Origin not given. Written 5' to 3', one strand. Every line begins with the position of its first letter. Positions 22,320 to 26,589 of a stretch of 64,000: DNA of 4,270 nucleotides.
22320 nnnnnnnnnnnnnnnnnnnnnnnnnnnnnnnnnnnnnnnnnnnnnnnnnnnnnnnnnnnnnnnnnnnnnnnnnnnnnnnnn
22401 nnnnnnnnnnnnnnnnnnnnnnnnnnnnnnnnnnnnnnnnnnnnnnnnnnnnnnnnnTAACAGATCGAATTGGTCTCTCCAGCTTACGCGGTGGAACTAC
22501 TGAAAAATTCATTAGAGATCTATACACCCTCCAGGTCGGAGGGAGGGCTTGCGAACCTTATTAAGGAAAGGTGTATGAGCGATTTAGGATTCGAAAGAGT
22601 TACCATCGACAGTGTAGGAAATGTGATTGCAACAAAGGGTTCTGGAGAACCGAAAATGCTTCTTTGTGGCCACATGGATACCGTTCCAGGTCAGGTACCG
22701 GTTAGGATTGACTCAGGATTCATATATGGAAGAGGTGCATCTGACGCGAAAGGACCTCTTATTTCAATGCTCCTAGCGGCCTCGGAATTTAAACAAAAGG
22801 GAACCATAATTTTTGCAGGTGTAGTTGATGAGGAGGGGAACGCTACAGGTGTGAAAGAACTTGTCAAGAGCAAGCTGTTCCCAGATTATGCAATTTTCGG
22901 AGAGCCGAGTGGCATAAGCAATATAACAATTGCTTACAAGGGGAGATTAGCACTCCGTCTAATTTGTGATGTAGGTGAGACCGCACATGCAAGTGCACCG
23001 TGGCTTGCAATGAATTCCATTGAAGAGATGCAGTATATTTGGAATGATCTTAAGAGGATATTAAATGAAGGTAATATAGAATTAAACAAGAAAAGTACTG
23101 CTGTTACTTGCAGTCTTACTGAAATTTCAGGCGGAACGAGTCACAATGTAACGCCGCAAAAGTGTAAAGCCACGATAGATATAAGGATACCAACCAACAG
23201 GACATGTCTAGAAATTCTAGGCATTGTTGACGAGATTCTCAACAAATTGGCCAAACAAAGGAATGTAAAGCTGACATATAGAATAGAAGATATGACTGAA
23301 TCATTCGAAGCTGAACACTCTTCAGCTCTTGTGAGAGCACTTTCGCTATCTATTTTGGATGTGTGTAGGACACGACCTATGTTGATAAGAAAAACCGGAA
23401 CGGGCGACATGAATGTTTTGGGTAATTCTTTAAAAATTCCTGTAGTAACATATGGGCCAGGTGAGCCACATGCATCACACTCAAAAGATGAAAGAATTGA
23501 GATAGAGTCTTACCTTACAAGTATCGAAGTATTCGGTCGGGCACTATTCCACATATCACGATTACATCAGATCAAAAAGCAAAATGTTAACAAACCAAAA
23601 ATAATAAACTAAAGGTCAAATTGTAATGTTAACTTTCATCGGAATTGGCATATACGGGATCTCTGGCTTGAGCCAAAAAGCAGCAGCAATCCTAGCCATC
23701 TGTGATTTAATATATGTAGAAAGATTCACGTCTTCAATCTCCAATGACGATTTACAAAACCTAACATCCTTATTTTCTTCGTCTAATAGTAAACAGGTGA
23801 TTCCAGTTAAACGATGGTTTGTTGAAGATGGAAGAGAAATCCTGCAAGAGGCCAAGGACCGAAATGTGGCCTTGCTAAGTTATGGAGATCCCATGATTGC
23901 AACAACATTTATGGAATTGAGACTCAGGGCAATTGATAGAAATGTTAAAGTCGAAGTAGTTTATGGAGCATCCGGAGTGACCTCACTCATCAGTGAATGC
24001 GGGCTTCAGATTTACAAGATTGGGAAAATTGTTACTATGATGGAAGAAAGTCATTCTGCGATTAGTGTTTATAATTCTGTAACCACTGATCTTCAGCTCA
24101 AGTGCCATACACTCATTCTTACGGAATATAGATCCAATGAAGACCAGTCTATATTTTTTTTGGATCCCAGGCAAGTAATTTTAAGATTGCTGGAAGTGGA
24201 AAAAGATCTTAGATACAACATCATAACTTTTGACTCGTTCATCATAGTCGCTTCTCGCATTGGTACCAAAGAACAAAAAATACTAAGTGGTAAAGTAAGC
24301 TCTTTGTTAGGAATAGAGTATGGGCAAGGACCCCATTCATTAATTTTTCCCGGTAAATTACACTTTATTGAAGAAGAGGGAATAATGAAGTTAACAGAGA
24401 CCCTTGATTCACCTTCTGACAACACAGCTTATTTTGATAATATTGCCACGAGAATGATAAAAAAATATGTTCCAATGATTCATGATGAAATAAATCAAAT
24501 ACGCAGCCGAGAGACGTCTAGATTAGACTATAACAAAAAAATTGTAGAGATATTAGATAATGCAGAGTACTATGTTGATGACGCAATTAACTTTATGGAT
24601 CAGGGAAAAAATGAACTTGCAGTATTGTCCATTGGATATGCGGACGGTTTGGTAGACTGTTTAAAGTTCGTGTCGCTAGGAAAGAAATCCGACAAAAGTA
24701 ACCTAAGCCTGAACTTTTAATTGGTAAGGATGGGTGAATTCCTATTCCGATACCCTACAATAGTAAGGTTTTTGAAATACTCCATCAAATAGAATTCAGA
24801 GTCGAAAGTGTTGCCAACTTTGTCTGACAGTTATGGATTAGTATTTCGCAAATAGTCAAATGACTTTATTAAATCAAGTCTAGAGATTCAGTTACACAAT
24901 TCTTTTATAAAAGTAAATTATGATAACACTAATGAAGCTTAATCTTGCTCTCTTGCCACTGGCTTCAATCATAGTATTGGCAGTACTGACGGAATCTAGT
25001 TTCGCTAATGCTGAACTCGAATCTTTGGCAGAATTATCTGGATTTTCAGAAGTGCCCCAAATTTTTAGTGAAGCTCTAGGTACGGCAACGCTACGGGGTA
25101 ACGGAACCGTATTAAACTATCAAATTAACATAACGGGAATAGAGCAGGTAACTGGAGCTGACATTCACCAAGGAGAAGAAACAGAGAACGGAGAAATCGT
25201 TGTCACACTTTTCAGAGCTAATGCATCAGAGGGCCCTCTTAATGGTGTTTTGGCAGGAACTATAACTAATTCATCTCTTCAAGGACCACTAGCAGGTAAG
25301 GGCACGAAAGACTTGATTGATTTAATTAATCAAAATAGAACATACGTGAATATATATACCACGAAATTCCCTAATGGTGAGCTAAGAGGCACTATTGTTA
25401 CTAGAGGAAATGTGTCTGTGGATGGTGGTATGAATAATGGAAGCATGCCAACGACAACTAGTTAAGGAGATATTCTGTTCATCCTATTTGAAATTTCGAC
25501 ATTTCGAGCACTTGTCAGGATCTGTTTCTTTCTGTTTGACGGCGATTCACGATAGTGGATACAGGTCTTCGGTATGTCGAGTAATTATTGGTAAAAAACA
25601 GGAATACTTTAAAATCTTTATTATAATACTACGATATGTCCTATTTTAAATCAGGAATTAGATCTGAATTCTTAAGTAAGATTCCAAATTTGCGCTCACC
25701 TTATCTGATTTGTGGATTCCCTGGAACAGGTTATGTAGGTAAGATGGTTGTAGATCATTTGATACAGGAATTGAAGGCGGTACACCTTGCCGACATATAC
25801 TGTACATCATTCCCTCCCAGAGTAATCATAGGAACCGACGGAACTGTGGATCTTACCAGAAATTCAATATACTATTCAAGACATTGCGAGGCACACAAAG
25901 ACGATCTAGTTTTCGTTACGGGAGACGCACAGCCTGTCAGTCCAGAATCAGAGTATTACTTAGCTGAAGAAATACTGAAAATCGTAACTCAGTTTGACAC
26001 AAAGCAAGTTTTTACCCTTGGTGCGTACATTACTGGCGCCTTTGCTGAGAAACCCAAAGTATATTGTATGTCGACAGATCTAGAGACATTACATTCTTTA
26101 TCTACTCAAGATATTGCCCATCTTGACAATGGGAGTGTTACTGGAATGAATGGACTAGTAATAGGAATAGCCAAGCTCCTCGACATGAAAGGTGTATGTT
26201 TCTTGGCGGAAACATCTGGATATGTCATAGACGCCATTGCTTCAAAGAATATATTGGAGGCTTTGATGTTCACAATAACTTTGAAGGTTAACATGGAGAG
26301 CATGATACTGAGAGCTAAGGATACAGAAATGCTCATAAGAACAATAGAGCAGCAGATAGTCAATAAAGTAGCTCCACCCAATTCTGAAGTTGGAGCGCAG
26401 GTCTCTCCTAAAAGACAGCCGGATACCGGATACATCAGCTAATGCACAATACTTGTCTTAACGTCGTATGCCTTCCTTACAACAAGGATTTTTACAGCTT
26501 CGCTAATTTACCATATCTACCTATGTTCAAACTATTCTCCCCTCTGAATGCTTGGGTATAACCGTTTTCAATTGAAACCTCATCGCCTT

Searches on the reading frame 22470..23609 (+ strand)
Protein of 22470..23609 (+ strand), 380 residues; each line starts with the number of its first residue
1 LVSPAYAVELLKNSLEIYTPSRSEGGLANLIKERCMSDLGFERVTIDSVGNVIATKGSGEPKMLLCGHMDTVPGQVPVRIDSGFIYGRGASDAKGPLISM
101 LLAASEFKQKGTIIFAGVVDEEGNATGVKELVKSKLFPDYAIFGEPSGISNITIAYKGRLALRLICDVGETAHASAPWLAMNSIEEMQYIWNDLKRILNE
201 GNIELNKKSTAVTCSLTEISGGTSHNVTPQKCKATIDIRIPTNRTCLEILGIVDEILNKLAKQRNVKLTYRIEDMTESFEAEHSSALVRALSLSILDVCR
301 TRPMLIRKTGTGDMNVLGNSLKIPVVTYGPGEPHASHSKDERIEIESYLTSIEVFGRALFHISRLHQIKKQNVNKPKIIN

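Call 3: search_protein_families(library=pfam, proteins=[window:22470-23609:+], max_evalue=0.01)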
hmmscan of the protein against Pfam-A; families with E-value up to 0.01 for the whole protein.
window:22470-23609:+ (380 aa): 3 families
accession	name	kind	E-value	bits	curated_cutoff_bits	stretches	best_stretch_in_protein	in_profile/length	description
PF01546.33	Peptidase_M20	-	2.7e-27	96.5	24.6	1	64-359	1-204/206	Peptidase family M20/M25/M40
PF07687.19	M20_dimer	-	1.4e-14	54.3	21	1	169-263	15-105/107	Peptidase dimerisation domain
PF04389.22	Peptidase_M28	-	0.00058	20.1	21.3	1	51-133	1-78/193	Peptidase family M28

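Call 4: search_protein_families(library=ncbifam, proteins=[window:22470-23609:+], max_evalue=0.001)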
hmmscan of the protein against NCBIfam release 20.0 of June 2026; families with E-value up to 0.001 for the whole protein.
window:22470-23609:+ (380 aa): 55 families (the best 25 are shown)
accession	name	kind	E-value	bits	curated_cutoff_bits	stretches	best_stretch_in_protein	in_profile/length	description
NF003367.0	PRK04443.1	equivalog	9.4e-80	268.5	363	1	6-361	8-344/349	[LysW]-lysine hydrolase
TIGR01902.1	dapE-lys-deAc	subfamily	5.7e-76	256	163.1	1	9-359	1-334/340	N-acetyl-ornithine/N-acetyl-lysine deacetylase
NF001747.0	PRK00466.1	equivalog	4.4e-64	216.5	288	1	7-360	12-340/346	N-acetyl-lysine deacetylase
TIGR01910.1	DapE-ArgE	subfamily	1.3e-51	176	217.6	1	8-354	1-373/373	ArgE/DapE family deacylase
NF009555.0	PRK13004.1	equivalog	1e-40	139.9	321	1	8-356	18-389/399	YgeY family selenium metabolism-linked hydrolase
NF006400.0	PRK08651.1-3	equivalog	4.4e-39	134.4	374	1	52-357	75-401/410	succinyl-diaminopimelate desuccinylase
NF006365.0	PRK08588.1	subfamily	1.7e-38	132.9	289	1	7-359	9-377/383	succinyl-diaminopimelate desuccinylase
TIGR01900.1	dapE-gram_pos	equivalog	1.3e-35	123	304.2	1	8-350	6-341/351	succinyl-diaminopimelate desuccinylase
NF006399.0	PRK08651.1-2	equivalog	1.8e-35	122.7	381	1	25-355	28-397/405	succinyl-diaminopimelate desuccinylase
NF009557.0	PRK13009.1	equivalog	1.1e-33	117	284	1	11-359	9-371/377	succinyl-diaminopimelate desuccinylase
TIGR03526.1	selenium_YgeY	hypoth_equivalog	5.6e-32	111.1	321.5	1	9-355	17-386/395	YgeY family selenium metabolism-linked hydrolase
NF006402.0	PRK08651.1-5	equivalog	7.6e-32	110.7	369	1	43-331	38-331/369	succinyl-diaminopimelate desuccinylase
TIGR01892.1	AcOrn-deacetyl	equivalog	1.2e-29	103.5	297.7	1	50-353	47-359/365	acetylornithine deacetylase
TIGR01246.1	dapE_proteo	equivalog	1.7e-28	99.7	361.8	1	10-359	4-367/370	succinyl-diaminopimelate desuccinylase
NF006404.0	PRK08652.1-2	equivalog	3.3e-27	95.3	348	1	7-357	3-323/332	acetylornithine deacetylase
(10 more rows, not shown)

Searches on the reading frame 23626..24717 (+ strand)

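Call 63: search_protein_families(library=pfam, proteins=[window:23626-24717:+], max_evalue=0.0001)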
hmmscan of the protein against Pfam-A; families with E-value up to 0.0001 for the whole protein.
window:23626-24717:+ (364 aa): 2 families
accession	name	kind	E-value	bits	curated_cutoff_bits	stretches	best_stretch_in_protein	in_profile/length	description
PF00590.25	TP_methylase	-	1.3e-18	68.2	27.8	1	1-227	1-211/212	Tetrapyrrole (Corrin/Porphyrin) Methylases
PF04010.18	DUF357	-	7.4e-14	52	29.4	1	280-349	1-70/73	Protein of unknown function (DUF357)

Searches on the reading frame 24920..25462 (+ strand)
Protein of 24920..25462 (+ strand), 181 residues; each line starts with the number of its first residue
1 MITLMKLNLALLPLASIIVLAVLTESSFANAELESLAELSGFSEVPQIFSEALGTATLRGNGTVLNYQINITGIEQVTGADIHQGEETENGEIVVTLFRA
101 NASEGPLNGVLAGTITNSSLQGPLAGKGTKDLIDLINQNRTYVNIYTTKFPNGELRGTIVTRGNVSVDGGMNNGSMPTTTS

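Call 63: search_protein_families(library=pfam, proteins=[window:24920-25462:+], max_evalue=0.0001)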
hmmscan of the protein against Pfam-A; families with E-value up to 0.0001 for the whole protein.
window:24920-25462:+ (181 aa): 1 family
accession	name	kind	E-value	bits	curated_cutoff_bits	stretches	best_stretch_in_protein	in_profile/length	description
PF07452.17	CHRD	-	2.8e-18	67.3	24.1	1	37-159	3-117/117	CHRD domain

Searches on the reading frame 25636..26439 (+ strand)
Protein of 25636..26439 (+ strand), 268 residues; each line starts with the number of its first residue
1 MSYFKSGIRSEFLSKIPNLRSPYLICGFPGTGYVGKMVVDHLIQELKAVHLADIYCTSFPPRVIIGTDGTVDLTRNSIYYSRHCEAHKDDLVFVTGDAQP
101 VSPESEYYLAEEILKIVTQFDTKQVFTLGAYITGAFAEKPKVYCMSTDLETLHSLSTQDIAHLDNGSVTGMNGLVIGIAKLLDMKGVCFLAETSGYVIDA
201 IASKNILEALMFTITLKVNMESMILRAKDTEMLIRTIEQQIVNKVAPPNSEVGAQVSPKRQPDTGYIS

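Call 63: search_protein_families(library=pfam, proteins=[window:25636-26439:+], max_evalue=0.0001)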
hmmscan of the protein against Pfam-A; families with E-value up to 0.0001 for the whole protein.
window:25636-26439:+ (268 aa): 1 family
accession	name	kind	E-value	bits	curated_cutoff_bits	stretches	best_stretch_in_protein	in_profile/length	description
PF09754.15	PAC2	-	1.7e-38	133.1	25.8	1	24-234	1-211/215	PAC2 family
